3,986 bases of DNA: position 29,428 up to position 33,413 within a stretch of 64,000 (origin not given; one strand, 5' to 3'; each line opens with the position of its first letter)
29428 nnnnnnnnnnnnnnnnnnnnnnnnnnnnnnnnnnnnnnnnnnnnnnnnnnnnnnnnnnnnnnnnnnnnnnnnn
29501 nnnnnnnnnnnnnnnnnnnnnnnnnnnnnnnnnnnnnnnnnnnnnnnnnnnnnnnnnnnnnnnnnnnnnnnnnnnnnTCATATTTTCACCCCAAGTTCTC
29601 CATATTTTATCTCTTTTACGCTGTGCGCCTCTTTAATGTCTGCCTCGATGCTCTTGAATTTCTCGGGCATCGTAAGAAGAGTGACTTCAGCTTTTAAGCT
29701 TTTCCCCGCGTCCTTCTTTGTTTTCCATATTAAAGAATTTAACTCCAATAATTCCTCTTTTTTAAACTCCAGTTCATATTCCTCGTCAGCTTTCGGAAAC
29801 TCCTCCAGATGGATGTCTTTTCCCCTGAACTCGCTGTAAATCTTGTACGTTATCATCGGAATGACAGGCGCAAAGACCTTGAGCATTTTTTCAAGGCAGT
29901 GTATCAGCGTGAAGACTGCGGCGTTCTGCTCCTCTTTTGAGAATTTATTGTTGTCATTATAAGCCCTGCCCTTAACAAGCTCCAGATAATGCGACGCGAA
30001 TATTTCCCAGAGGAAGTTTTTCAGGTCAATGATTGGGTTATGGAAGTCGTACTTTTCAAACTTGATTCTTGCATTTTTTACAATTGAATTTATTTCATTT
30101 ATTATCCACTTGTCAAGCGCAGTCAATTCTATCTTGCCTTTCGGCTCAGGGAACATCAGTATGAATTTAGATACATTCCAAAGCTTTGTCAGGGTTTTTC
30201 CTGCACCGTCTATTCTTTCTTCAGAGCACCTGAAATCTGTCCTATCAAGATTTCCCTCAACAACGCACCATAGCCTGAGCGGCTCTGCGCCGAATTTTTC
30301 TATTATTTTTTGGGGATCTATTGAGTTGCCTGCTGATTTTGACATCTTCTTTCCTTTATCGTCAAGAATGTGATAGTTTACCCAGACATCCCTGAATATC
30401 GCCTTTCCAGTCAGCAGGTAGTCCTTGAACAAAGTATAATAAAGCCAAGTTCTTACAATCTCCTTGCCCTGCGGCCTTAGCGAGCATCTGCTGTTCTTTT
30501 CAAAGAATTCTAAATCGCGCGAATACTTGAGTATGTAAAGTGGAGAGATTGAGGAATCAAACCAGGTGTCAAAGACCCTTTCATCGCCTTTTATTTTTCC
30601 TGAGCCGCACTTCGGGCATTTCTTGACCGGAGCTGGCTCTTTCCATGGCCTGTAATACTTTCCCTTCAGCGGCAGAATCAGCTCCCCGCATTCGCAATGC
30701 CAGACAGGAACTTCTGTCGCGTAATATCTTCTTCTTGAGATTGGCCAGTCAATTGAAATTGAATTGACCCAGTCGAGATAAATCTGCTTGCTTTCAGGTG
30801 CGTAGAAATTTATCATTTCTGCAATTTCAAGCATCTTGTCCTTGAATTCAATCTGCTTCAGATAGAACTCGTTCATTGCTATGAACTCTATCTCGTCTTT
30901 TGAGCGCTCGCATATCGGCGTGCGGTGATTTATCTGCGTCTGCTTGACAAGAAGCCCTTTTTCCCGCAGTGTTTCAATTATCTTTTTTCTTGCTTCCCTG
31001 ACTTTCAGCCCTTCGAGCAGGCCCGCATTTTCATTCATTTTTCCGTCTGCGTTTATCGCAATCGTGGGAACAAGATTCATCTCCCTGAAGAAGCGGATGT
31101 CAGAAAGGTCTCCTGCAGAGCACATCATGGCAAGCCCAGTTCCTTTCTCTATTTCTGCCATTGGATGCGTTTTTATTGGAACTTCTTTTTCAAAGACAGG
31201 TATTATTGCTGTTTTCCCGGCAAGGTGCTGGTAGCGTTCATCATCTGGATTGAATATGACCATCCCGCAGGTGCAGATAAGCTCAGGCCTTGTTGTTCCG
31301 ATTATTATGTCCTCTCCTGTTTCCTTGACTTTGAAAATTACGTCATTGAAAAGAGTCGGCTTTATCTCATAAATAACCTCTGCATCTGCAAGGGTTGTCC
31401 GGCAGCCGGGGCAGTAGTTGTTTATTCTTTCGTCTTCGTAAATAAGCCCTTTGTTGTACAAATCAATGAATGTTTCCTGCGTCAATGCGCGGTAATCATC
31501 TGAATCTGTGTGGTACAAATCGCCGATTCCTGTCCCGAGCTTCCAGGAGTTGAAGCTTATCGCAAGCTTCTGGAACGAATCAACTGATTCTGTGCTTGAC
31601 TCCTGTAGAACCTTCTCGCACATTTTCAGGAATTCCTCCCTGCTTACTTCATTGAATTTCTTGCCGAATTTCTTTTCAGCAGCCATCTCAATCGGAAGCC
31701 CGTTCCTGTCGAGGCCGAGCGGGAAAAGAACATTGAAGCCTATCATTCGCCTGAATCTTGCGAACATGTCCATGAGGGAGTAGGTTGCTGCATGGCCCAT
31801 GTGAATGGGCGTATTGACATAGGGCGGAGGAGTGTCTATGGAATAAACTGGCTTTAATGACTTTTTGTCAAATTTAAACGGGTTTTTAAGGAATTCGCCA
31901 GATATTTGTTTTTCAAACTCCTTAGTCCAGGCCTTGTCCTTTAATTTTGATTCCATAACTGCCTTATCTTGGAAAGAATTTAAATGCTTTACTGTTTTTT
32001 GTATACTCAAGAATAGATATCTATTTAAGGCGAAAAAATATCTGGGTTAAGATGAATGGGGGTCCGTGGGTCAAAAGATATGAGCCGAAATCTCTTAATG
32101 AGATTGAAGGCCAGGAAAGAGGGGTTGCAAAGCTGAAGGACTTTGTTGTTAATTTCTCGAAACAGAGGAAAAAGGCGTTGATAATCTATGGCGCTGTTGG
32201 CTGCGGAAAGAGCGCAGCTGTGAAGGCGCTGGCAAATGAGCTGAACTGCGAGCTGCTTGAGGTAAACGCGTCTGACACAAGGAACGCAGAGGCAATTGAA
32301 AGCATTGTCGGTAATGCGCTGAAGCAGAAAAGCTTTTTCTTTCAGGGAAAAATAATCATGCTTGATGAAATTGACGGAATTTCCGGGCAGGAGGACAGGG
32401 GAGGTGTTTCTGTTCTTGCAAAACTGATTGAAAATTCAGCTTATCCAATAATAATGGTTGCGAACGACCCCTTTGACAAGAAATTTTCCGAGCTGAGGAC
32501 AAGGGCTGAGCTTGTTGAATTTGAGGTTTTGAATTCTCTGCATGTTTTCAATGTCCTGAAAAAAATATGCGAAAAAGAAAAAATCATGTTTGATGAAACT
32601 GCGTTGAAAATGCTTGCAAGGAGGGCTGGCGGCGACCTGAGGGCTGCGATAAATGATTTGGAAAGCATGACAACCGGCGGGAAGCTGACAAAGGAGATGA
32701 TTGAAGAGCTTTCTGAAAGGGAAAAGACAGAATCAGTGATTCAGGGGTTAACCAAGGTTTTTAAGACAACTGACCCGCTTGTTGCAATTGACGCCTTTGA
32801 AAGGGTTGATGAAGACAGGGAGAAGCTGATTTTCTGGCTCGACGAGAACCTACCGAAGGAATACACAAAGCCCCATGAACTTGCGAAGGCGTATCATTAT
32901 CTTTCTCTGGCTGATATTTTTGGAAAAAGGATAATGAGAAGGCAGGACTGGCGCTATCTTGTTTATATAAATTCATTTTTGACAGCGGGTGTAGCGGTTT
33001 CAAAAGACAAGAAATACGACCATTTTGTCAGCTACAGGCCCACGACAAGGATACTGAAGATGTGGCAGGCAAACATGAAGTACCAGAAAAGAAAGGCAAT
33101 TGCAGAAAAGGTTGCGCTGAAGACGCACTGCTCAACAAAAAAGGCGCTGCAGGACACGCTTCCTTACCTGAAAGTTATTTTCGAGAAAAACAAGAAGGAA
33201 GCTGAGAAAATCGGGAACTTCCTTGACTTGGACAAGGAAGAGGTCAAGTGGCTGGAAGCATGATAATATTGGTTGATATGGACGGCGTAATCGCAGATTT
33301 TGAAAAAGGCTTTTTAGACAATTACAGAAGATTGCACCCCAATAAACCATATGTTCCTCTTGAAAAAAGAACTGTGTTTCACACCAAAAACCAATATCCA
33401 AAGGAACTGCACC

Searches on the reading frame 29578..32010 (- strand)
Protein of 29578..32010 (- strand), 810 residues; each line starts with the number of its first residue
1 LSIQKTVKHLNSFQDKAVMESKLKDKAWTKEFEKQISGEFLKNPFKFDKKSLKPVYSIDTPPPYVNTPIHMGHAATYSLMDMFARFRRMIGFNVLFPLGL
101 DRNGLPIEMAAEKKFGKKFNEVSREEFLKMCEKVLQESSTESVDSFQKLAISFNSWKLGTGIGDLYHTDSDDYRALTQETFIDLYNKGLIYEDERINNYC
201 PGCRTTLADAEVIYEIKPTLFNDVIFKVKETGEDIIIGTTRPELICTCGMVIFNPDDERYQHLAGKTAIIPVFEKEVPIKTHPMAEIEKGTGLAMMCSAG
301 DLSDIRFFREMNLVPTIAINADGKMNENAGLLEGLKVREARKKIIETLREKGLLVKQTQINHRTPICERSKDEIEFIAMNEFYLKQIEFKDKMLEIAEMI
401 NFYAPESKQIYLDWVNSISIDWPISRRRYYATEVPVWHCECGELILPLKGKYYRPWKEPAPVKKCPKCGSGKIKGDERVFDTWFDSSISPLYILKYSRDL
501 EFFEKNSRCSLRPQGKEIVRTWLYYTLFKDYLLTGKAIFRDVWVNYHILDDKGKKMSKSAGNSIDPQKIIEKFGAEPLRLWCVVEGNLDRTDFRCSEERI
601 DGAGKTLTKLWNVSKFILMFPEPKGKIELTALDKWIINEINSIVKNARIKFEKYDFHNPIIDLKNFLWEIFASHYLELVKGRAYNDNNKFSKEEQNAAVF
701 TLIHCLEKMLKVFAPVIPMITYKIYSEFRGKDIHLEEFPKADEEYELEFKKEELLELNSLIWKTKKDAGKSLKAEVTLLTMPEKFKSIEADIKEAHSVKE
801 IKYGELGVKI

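Call 22: search_protein_families(library=pfam, proteins=[window:29578-32010:-], max_evalue=0.001)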
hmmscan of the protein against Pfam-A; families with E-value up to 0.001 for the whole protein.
window:29578-32010:- (810 aa): 5 families
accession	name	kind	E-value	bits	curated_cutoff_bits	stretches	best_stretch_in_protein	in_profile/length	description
PF00133.28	tRNA-synt_1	-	2.3e-70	237.9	22.7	1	49-583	19-403/414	tRNA synthetases class I (I, L, M and V)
PF09334.17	tRNA-synt_1g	-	3.1e-28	99.1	20.1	1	58-212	3-135/391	tRNA synthetases class I (M)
PF08264.19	Anticodon_1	-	9.8e-27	94.1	25.1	1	633-776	1-144/148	Anticodon-binding domain of tRNA ligase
PF01406.26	tRNA-synt_1e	-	3.2e-05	23.9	27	0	541-585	239-283/301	tRNA synthetases class I (C) catalytic domain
PF13603.12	tRNA-synt_1_2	-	0.00075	19.5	25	0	264-325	85-146/185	Leucyl-tRNA synthetase, editing domain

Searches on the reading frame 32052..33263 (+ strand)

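Call 22: search_protein_families(library=pfam, proteins=[window:32052-33263:+], max_evalue=0.001)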
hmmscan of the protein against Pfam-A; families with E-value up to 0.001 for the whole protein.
window:32052-33263:+ (403 aa): 14 families
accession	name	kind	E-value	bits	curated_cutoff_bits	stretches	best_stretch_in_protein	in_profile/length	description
PF00004.35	AAA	-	6.7e-15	56.1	21.2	1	44-153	2-124/131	ATPase family associated with various cellular activities (AAA)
PF21960.2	RCF1-5-like_lid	-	1.2e-10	41.5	27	1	167-207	1-42/43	RCF1/5-like, AAA+ ATPase lid domain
PF03215.21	Rad17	-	2.4e-08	34.6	23.8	1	4-81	7-87/186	Rad17 P-loop domain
PF13173.12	AAA_14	-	7.7e-07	29.6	27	1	40-112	2-76/129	AAA domain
PF05673.19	DUF815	-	1.2e-06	28.3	23.8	1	7-88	19-101/249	Protein of unknown function (DUF815)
PF22608.2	DNAX_ATPase_lid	-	4.3e-06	26.9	27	1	167-199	4-36/49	DNA polymerase III clamp loader subunit, ATPase lid domain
PF16193.11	AAA_assoc_2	-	9.7e-06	26.2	34.3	1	175-222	2-56/81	AAA C-terminal domain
PF13401.12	AAA_22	-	1.6e-05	25.7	27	1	39-82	4-50/130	AAA domain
PF13191.12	AAA_16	-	3.4e-05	24.8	32.6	0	20-67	4-51/167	AAA ATPase domain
PF25361.1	AAA_lid_RFC1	-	0.00018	21.4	34.9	1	169-207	8-46/59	RFC1-like, AAA+ ATPase lid domain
PF05496.18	RuvB_N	-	0.00027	21.2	27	1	12-101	3-93/159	Holliday junction DNA helicase RuvB P-loop domain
PF07728.20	AAA_5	-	0.00031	21.2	22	0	43-110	2-78/139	AAA domain (dynein-related subfamily)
PF12775.13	AAA_7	-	0.0006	19.8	25.8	0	31-94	24-90/181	P-loop containing dynein motor region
PF20720.3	nSTAND3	-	0.00092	19.4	27.2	0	38-97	15-71/155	Novel STAND NTPase 3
